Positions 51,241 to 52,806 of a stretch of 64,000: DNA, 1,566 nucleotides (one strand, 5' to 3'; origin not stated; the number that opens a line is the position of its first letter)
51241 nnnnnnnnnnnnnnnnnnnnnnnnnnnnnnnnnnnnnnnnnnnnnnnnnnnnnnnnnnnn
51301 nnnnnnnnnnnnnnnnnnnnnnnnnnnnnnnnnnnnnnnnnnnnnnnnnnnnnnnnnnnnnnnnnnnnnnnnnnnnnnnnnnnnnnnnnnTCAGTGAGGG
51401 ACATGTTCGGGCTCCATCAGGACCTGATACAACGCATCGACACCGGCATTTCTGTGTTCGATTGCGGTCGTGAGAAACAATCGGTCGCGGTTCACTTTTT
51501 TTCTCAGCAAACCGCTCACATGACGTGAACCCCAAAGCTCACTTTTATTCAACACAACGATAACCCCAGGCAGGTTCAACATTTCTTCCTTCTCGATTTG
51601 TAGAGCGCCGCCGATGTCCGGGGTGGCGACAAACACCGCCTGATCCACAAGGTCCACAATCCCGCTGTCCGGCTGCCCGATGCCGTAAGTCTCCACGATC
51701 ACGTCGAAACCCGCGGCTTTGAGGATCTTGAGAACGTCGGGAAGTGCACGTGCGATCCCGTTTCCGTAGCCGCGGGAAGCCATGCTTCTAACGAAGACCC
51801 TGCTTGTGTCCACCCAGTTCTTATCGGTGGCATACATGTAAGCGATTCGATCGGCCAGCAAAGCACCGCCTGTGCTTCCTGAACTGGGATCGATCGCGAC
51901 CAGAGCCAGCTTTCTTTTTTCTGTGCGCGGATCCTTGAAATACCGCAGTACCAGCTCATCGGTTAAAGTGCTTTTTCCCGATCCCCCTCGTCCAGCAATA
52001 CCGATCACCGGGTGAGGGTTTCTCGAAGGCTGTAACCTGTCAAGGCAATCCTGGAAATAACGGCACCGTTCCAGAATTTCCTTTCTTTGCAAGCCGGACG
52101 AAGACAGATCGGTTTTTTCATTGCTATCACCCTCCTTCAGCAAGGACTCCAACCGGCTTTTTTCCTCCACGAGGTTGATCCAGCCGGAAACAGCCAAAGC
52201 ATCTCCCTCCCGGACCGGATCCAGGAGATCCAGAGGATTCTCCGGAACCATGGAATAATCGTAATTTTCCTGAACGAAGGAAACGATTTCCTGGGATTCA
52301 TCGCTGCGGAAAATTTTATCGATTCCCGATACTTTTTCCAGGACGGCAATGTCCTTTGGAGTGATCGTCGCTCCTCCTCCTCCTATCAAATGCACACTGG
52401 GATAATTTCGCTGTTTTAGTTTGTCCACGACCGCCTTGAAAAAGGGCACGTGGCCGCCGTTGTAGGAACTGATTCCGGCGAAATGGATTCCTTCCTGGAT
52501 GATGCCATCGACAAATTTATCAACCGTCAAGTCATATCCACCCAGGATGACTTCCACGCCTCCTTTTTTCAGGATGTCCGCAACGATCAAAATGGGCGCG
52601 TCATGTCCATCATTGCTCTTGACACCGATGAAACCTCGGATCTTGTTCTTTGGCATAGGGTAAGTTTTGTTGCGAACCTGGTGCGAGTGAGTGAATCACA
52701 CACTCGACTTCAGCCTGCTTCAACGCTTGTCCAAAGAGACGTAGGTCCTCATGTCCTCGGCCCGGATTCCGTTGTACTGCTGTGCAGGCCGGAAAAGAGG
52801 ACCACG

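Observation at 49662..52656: IcmF-type acyl-CoA mutase split into a B12-domain+MeaB fusion and a separate catalytic subunit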

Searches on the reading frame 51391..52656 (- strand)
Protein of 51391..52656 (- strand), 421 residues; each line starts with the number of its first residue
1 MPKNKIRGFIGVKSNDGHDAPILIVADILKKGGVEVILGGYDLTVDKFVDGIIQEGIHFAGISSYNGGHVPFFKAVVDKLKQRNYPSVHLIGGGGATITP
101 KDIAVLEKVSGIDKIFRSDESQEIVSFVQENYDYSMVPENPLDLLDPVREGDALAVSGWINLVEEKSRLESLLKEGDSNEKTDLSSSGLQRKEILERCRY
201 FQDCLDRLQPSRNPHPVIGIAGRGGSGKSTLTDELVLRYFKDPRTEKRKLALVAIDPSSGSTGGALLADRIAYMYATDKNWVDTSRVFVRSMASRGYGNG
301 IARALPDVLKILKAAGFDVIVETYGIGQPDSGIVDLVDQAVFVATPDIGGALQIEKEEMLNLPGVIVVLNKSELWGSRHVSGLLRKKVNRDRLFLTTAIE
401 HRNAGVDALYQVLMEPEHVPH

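Call 5: search_protein_families(library=pfam, proteins=[window:51391-52656:-], max_evalue=0.01)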
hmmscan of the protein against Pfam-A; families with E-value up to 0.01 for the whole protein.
window:51391-52656:- (421 aa): 3 families
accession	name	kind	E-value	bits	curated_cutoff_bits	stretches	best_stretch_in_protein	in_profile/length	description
PF03308.22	MeaB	-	1.4e-34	119.8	23.1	1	203-373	21-182/273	Methylmalonyl Co-A mutase-associated GTPase MeaB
PF02310.24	B12-binding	-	3.1e-15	56.5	32.1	1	12-117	7-111/121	B12 binding domain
PF00931.28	NB-ARC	-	0.0059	16.3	23.5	0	205-235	9-38/248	NB-ARC domain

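Call 6: search_protein_families(library=ncbifam, proteins=[window:51391-52656:-], max_evalue=0.01)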
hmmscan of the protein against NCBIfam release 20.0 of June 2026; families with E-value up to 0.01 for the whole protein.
window:51391-52656:- (421 aa): 10 families
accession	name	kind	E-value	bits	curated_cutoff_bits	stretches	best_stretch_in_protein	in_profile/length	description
NF045497.1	IsobCoAmut_IcmF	equivalog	9.7e-74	248.8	1500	1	14-398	11-365/1076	fused isobutyryl-CoA mutase/GTPase IcmF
TIGR00750.1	lao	equivalog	5.8e-35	120.9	240.75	1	203-379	22-189/300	methylmalonyl Co-A mutase-associated GTPase MeaB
NF006958.0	PRK09435.1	equivalog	6.9e-25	87.8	329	1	202-372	44-205/333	methylmalonyl Co-A mutase-associated GTPase MeaB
TIGR00640.1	acid_CoA_mut_C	subfamily_domain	4.7e-12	46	57.45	1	5-130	2-125/132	methylmalonyl-CoA mutase C-terminal domain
NF006944.0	PRK09426.1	equivalog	1.4e-07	29.8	876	1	14-118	598-699/721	methylmalonyl-CoA mutase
NF002612.0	PRK02261.1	equivalog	0.00051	19.6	110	1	9-123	7-124/148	methylaspartate mutase subunit S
TIGR02370.1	pyl_corrinoid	subfamily_domain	0.00052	19.5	215.3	1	11-96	90-176/197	methyltransferase cognate corrinoid protein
NF041607.1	dimeth_corrin_MtbC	equivalog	0.00064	19.3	350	1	14-97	91-174/203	dimethylamine corrinoid protein MtbC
NF040655.1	MtaC_Meth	equivalog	0.00082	18.5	420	1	12-97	126-210/253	methanol--corrinoid protein MtaC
TIGR00231.1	small_GTP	domain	0.003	17.3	42.5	0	217-241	5-30/164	GTP-binding protein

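Call 12: search_solved_structures(query=window:51391-52656:-, show_alignments=2)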
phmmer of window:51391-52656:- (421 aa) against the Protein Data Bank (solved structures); distinct sequences matched with E-value up to 0.001: 13.
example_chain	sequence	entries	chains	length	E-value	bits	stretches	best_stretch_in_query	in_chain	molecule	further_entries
4xc6_A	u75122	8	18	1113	1.2e-55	192.7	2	214-392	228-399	Isobutyryl-CoA mutase fused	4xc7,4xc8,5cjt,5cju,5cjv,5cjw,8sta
8ssl_A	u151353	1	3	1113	8.9e-55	189.8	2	214-392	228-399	Fused isobutyryl-CoA mutase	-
6cum_A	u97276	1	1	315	4.4e-22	82.1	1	214-386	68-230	LAO/AO transport system ATPase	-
3tk1_A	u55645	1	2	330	8.1e-19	71.4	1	201-373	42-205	Membrane ATPase/protein kinase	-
8dpb_A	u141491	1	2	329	3.4e-18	69.3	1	201-381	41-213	Methylmalonyl-CoA mutase accessory protein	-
3md0_A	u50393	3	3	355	4e-18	69.1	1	202-379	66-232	Arginine/ornithine transport system ATPase | Probable GTPase Rv1496/MT1543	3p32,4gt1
2qm7_A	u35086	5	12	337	1.2e-17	67.6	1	201-381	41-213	GTPase/ATPase | Methylmalonyl-CoA mutase accessory protein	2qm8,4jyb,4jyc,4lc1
3nxs_A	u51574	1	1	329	1.5e-17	67.2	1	202-373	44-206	LAO/AO transport system ATPase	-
2www_A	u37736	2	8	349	2.3e-16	63.3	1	217-369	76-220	METHYLMALONIC ACIDURIA TYPE A PROTEIN, MITOCHONDRIAL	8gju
2p67_A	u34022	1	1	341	1.9e-15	60.3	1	203-382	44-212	LAO/AO transport system kinase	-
2yxb_A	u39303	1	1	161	1.7e-08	37.3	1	2-125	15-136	Coenzyme B12-dependent mutase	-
4r3u_C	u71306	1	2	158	3.4e-08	36.4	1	4-126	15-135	2-hydroxyisobutyryl-CoA mutase small subunit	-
8dpb_C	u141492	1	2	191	9e-05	25.1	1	10-106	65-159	Methylmalonyl-CoA mutase, alpha subunit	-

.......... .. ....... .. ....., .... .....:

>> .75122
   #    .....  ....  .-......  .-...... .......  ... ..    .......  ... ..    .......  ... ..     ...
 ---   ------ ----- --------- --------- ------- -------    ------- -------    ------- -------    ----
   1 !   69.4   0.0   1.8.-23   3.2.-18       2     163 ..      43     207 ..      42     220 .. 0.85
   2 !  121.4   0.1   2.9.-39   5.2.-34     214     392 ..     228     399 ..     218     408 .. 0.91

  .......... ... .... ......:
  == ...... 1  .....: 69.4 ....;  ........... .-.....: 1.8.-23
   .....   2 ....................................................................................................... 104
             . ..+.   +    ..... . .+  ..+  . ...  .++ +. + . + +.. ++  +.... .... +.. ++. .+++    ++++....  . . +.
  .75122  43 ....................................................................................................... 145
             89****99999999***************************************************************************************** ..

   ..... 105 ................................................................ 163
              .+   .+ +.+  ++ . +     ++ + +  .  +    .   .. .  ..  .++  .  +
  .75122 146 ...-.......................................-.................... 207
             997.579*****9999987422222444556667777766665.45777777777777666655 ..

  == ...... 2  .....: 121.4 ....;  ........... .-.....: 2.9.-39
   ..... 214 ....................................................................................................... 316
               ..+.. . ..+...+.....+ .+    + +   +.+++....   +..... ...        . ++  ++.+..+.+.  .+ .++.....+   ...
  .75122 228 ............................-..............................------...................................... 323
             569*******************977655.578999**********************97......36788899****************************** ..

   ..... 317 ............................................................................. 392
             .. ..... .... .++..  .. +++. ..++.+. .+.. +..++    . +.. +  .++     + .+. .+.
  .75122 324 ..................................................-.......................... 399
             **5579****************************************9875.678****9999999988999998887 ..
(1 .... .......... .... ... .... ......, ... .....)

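Call 13: find_homologous_proteins(query=window:51391-52656:-, max_evalue=1e-10)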
Query window:51391-52656:- (421 aa): 168 proteins with E <= 1e-10 among 8000 candidates; the best 120 are listed.
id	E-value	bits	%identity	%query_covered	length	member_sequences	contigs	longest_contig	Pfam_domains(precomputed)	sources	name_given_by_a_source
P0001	9.7e-278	939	100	100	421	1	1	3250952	PF03308.23,PF02310.25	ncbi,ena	-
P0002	1.6e-188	645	70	98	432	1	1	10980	PF03308.23,PF02310.25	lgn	-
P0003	1.5e-184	632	70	99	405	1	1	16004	PF03308.23,PF02310.25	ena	-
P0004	5.8e-180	617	67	98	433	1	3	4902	PF03308.23,PF02310.25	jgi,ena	-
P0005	2.6e-176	605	64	99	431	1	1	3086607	PF03308.23,PF02310.25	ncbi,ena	-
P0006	9.7e-175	600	64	99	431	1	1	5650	PF03308.23,PF02310.25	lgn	-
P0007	2.0e-174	599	63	98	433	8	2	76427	PF03308.23,PF02310.25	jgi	jgi:isobutyryl-CoA mutase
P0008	5.8e-174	597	63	99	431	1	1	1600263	PF03308.23,PF02310.25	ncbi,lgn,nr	ncbi:MAG: hypothetical protein NPINA01_08360 [Nitrospinaceae bacterium]|nr:MAG: hypothetical protein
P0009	7.6e-174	597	63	99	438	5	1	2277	PF03308.23,PF02310.25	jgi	-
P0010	9.8e-174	597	63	99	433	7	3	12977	PF03308.23,PF02310.25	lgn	-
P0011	2.8e-173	595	65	98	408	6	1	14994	PF03308.23,PF02310.25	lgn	-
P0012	3.4e-173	595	64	99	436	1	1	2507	PF03308.23,PF02310.25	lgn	-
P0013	3.8e-173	595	65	99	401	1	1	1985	PF03308.23,PF02310.25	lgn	-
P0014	8.6e-173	593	63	98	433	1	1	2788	PF03308.23,PF02310.25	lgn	-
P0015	1.5e-172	593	64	99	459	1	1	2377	PF03308.23,PF02310.25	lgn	-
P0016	2.6e-172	592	63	98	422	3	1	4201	PF03308.23,PF02310.25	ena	-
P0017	4.0e-172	591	63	99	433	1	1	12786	PF03308.23,PF02310.25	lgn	-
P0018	6.4e-172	591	63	99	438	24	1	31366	PF03308.23,PF02310.25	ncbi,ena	-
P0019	9.0e-172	590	62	99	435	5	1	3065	PF03308.23,PF02310.25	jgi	jgi:methylmalonyl-CoA mutase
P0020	3.5e-171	588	63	98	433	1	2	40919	PF03308.23,PF02310.25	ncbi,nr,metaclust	ncbi:hypothetical protein UR09_01290 [Candidatus Nitromaritima sp. SCGC AAA799-A02]|nr:hypothetical 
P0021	9.3e-171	587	62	98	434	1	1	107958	PF03308.23,PF02310.25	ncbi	ncbi:MAG: cobalamin-dependent protein [Nitrospinaceae bacterium]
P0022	1.1e-170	586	62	99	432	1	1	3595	PF03308.23,PF02310.25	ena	-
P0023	2.7e-170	585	63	98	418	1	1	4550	PF03308.23,PF02310.25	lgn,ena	-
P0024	3.9e-170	585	62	99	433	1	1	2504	PF03308.23,PF02310.25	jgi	-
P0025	4.2e-170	585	63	98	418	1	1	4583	PF03308.23,PF02310.25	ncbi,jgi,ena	-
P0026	7.4e-170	584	62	99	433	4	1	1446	PF03308.23,PF02310.25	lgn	-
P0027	2.0e-169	582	61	99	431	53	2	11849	PF03308.23,PF02310.25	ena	-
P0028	5.0e-169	581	63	98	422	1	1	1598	PF03308.23,PF02310.25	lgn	-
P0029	5.0e-169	581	65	98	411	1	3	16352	PF03308.23,PF02310.25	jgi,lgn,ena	jgi:methylmalonyl-CoA mutase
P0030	2.4e-168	579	61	99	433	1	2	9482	PF03308.23,PF02310.25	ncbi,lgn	ncbi:MAG: cobalamin-dependent protein [Nitrospinaceae bacterium]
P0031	3.7e-168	578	62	99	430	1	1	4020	PF03308.23,PF02310.25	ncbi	-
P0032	1.2e-165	570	62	99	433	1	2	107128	PF03308.23,PF02310.25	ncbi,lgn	ncbi:MAG: cobalamin-dependent protein [Nitrospinales bacterium]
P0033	2.0e-165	569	63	99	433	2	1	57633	PF03308.23,PF02310.25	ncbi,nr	ncbi:MAG: cobalamin B12-binding domain-containing protein [Nitrospinae bacterium]|nr:cobalamin B12-b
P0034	2.2e-165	569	62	99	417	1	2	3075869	PF03308.23,PF02310.25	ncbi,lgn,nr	ncbi:methylmalonyl-CoA mutase [Nitrospina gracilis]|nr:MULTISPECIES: cobalamin-dependent protein [Ni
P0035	1.1e-163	563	64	97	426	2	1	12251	PF03308.23,PF02310.25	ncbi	-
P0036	1.7e-163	563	61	99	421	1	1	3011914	PF03308.23,PF02310.25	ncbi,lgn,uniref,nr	ncbi:cobalamin-dependent protein [Nitrospina watsonii]|uniref:Methylmalonyl-CoA mutase, cobalamin-bi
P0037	4.8e-163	561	62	99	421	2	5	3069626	PF03308.23,PF02310.25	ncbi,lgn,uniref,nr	ncbi:cobalamin-dependent protein [Nitrospina gracilis]|uniref:cobalamin-dependent protein n=1 Tax=Ni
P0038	6.3e-163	561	63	95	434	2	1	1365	PF03308.23,PF02310.25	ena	-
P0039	3.4e-162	559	60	96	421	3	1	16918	PF03308.23,PF02310.25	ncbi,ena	-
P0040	4.8e-160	551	60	97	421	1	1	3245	PF03308.23,PF02310.25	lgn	-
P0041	5.4e-159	548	59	99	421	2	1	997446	PF03308.23,PF02310.25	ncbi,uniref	ncbi:cobalamin-dependent protein [Nitrospina sp. 32_T5]|uniref:cobalamin-dependent protein n=1 Tax=u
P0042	2.2e-146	506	62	86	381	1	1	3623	PF03308.23,PF02310.25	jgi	-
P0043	7.2e-146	505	59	90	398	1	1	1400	PF03308.23,PF02310.25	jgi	-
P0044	2.5e-141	490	54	98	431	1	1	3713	PF03308.23,PF02310.25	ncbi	-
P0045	1.1e-139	484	53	98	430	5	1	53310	PF03308.23,PF02310.25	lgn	-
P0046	1.3e-108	382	57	72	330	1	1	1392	PF03308.23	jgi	-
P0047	1.7e-103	365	59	67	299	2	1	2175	PF03308.23,PF02310.25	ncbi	ncbi:MAG: cobalamin-dependent protein, partial [Nitrospinaceae bacterium]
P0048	6.6e-97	344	59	62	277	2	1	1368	PF03308.23,PF02310.25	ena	-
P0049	8.4e-96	340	56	66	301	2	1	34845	PF03308.23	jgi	-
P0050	1.5e-93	332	66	53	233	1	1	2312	PF03308.23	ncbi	-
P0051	3.2e-93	331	65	53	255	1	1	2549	PF03308.23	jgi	jgi:methylmalonyl-CoA mutase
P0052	3.0e-92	328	43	98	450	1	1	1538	PF03308.23,PF02310.25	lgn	-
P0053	3.5e-90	321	64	53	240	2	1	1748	PF03308.23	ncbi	ncbi:MAG: methylmalonyl-CoA mutase, partial [Nitrospinales bacterium]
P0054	1.4e-79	286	61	49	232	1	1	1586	PF02310.25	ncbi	ncbi:MAG: cobalamin B12-binding domain-containing protein, partial [Nitrospinales bacterium]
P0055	2.0e-61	227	38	98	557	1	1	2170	PF02492.26,PF03308.23,PF02310.25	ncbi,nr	ncbi:MAG: methylmalonyl-CoA mutase family protein, partial [Deltaproteobacteria bacterium]|nr:methyl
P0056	2.6e-56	210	36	100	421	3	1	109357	PF02492.26,PF03308.23,PF02310.25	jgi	jgi:methylmalonyl-CoA mutase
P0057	3.0e-56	210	37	98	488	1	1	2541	PF02492.26,PF03308.23,PF02310.25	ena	-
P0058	5.5e-56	209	36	93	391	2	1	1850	PF02492.26,PF03308.23,PF02310.25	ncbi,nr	ncbi:MAG TPA: cobalamin-dependent protein, partial [Chondromyces sp.]|nr:cobalamin-dependent protein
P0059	6.2e-56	209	40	89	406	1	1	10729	PF02492.26,PF03308.23,PF02310.25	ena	-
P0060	7.0e-56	208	36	98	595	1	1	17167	PF02492.26,PF03308.23,PF02310.25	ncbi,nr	ncbi:MAG: cobalamin-dependent protein, partial [Hydrogenophaga sp.]|nr:cobalamin-dependent protein [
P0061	4.6e-55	206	37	95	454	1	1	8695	PF02492.26,PF03308.23,PF02310.25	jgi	jgi:methylmalonyl-CoA mutase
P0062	9.1e-55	205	37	93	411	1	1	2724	PF02492.26,PF03308.23,PF02310.25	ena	-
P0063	1.3e-54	204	34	98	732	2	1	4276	PF02492.26,PF03308.23,PF01642.29,PF02310.25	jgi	jgi:isobutyryl-CoA mutase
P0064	1.8e-54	204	36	98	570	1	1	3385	PF02492.26,PF03308.23,PF02310.25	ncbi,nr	ncbi:MAG: methylmalonyl-CoA mutase family protein, partial [Proteobacteria bacterium]|nr:methylmalon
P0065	1.0e-53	201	35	98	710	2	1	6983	PF02492.26,PF03308.23,PF01642.29,PF02310.25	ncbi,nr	ncbi:MAG: methylmalonyl-CoA mutase family protein, partial [Cyclobacteriaceae bacterium]|nr:methylma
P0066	1.0e-53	201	35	93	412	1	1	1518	PF02492.26,PF03308.23,PF02310.25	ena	-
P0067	3.5e-53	199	36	95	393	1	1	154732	PF02492.26,PF03308.23,PF02310.25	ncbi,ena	-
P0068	5.1e-53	199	37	99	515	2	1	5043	PF02492.26,PF03308.23,PF02310.25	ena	-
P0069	6.5e-53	199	36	98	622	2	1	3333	PF02492.26,PF03308.23,PF02310.25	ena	-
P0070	1.2e-52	198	37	93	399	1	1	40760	PF02492.26,PF03308.23,PF02310.25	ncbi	ncbi:MAG: cobalamin-dependent protein, partial [Dissulfuribacterales bacterium]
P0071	1.7e-52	197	33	95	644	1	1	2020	PF02492.26,PF03308.23,PF01642.29,PF02310.25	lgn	-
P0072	2.7e-52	197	36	98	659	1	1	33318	PF02492.26,PF03308.23,PF02310.25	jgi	jgi:methylmalonyl-CoA mutase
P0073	2.9e-52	196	43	48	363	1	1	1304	PF02492.26,PF03308.23,PF02310.25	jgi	jgi:methylmalonyl-CoA mutase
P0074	4.6e-52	196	35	98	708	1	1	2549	PF03308.23,PF01642.29,PF02310.25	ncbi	-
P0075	2.9e-51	193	34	89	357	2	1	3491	PF02492.26,PF03308.23,PF02310.25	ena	-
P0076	4.4e-51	193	38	89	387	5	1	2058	PF02492.26,PF03308.23,PF02310.25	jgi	jgi:methylmalonyl-CoA mutase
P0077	4.7e-51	192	36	89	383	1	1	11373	PF02492.26,PF03308.23,PF02310.25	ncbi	ncbi:MAG: cobalamin-dependent protein, partial [Burkholderiales bacterium]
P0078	1.3e-50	191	36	85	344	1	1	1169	PF03308.23,PF02310.25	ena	-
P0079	8.4e-50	188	34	97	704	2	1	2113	PF03308.23,PF01642.29,PF02310.25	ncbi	ncbi:MAG: methylmalonyl-CoA mutase family protein, partial [Vicinamibacteria bacterium]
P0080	1.1e-49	188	34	98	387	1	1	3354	PF02492.26,PF03308.23,PF02310.25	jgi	jgi:methylmalonyl-CoA mutase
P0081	1.5e-49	188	34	99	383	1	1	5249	PF02492.26,PF00009.34,PF03308.23,PF02310.25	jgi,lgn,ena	-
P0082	2.2e-49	187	35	98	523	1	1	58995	PF03308.23,PF02310.25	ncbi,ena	-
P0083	3.6e-49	186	35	98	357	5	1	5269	PF02492.26,PF03308.23,PF25199.2,PF02310.25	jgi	jgi:methylmalonyl-CoA mutase cobalamin-binding domain/chain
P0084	4.2e-49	186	35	97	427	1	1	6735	PF02492.26,PF03308.23,PF02310.25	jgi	jgi:methylmalonyl-CoA mutase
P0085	4.3e-49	186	34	95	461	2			PF02492.26,PF03308.23,PF02310.25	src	-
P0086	2.4e-48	184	35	91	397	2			PF02492.26,PF03308.23,PF02310.25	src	-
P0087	2.6e-48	183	35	90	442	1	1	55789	PF03308.23,PF02310.25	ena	-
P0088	3.2e-47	180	34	98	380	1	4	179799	PF02492.26,PF03308.23,PF02310.25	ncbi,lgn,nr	ncbi:cobalamin-dependent protein [bacterium]|nr:cobalamin-dependent protein [bacterium]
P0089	5.9e-47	179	33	98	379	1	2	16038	PF02492.26,PF03308.23,PF02310.25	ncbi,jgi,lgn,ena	-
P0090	7.8e-47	179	35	82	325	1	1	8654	PF03308.23,PF02310.25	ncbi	ncbi:cobalamin-dependent protein, partial [Thermodesulfobacteriota bacterium]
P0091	1.0e-46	178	34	97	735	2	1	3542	PF03308.23,PF01642.29,PF02310.25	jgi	jgi:methylmalonyl-CoA mutase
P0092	1.3e-46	178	35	97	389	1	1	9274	PF02492.26,PF03308.23,PF02310.25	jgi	jgi:methylmalonyl-CoA mutase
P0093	1.6e-46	178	36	96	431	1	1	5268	PF02492.26,PF03308.23,PF02310.25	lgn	-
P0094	1.5e-45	174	34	96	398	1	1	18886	PF02492.26,PF03308.23,PF02310.25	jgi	jgi:methylmalonyl-CoA mutase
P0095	5.6e-45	172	35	98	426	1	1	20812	PF02492.26,PF03308.23,PF02310.25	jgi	jgi:methylmalonyl-CoA mutase cobalamin-binding domain/chain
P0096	1.4e-44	171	36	80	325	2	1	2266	PF03308.23,PF02310.25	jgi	jgi:methylmalonyl-CoA mutase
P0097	2.6e-44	170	33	97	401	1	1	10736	PF02492.26,PF03308.23,PF02310.25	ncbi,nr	ncbi:cobalamin B12-binding domain-containing protein [Candidatus Poribacteria bacterium]|nr:cobalami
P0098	5.0e-44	169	34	97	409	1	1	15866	PF02492.26,PF03308.23,PF02310.25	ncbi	-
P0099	8.0e-44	169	33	98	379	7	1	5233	PF02492.26,PF03308.23,PF02310.25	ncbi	ncbi:MAG: cobalamin-dependent protein [Gammaproteobacteria bacterium]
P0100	4.2e-43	166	31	98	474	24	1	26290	PF02492.26,PF03308.23,PF02310.25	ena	-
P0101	9.0e-43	165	32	97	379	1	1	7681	PF02492.26,PF03308.23,PF02310.25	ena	-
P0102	3.7e-42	163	32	99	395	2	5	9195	PF03308.23,PF02310.25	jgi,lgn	jgi:methylmalonyl-CoA mutase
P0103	4.5e-42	163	35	98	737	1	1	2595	PF02492.26,PF03308.23,PF01642.29,PF02310.25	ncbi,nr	ncbi:MAG: methylmalonyl-CoA mutase, partial [Deltaproteobacteria bacterium]|nr:methylmalonyl-CoA mut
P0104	8.6e-42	162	34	76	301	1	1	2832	PF03308.23,PF02310.25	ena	-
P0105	3.4e-41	160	33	98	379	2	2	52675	PF02492.26,PF03308.23,PF02310.25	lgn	-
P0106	4.2e-41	160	36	95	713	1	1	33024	PF02492.26,PF03308.23,PF01642.29,PF02310.25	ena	-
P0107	1.6e-40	158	34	98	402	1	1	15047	PF02492.26,PF03308.23,PF02310.25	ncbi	-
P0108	1.1e-38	152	33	97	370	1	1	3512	PF02492.26,PF03308.23,PF02310.25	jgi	jgi:methylmalonyl-CoA mutase cobalamin-binding domain/chain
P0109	1.5e-37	148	32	83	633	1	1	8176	PF03308.23,PF01642.29,PF02310.25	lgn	-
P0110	4.7e-36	143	36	73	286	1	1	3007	PF03308.23,PF02310.25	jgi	-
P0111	1.3e-32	132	34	64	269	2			PF03308.23,PF02310.25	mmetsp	mmetsp:Transcript_13432/g.6592 ORF Transcript_13432/g.6592 Transcript_13432/m.6592 type:complete len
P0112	3.6e-32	130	33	77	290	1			PF03308.23,PF02310.25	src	-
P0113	1.2e-29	122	42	48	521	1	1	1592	PF02492.26,PF03308.23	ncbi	ncbi:MAG: methylmalonyl-CoA mutase family protein, partial [Rhodothermia bacterium]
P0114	7.1e-29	119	34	70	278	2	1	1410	PF03308.23,PF02310.25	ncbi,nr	ncbi:MAG: methylmalonyl-CoA mutase, partial [Bacteroidetes bacterium]|nr:methylmalonyl-CoA mutase [B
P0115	8.9e-29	119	34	71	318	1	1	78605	PF03308.23,PF02310.25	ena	-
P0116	1.7e-28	118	32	68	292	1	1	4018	PF03308.23,PF02310.25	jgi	jgi:methylmalonyl-CoA mutase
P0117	1.9e-28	118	33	67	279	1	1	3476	PF03308.23,PF02310.25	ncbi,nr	ncbi:MAG: cobalamin-dependent protein, partial [Immundisolibacteraceae bacterium]|nr:cobalamin-depen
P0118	1.6e-27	115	33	67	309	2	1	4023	PF03308.23,PF02310.25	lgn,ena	-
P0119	5.0e-27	113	35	64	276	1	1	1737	PF03308.23,PF02310.25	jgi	-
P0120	5.3e-26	110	34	64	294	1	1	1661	PF03308.23,PF02310.25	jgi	jgi:isobutyryl-CoA mutase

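Call 17: find_encoding_contigs(protein=P0001, flank=3000, max_places=2)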
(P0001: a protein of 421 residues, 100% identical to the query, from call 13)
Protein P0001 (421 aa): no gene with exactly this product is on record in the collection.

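Call 18: find_encoding_contigs(protein=P0037, flank=8000, max_places=2)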
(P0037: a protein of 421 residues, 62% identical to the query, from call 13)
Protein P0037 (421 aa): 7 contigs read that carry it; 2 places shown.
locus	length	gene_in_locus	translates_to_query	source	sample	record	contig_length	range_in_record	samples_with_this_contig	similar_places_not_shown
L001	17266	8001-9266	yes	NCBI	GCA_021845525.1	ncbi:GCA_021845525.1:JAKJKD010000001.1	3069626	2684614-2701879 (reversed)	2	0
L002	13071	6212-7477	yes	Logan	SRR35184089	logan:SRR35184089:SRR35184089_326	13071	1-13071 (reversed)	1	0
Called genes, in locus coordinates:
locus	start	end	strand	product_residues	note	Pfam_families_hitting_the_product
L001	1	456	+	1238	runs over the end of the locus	PF20129:DUF6519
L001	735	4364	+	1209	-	PF13699:eCIS_core, PF13930:Endonuclea_NS_2 (weak)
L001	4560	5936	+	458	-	PF03972:MmgE_PrpD_N, PF19305:MmgE_PrpD_C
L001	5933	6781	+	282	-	PF13714:PEP_mutase, PF00463:ICL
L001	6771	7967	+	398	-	PF00285:Citrate_synt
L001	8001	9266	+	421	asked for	PF02310:B12-binding, PF03308:MeaB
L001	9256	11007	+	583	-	PF01642:MM_CoA_mutase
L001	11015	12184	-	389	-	PF00108:Thiolase_N, PF00109:ketoacyl-synt (faint), PF02803:Thiolase_C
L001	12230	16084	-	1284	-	PF01558:POR, PF20169:DUF6537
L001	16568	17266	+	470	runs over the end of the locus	PF00108:Thiolase_N, PF22691:Thiolase_C_1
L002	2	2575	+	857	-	?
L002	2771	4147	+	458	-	PF03972:MmgE_PrpD_N, PF19305:MmgE_PrpD_C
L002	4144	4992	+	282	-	PF13714:PEP_mutase, PF00463:ICL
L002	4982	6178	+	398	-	PF00285:Citrate_synt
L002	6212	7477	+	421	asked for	PF02310:B12-binding, PF03308:MeaB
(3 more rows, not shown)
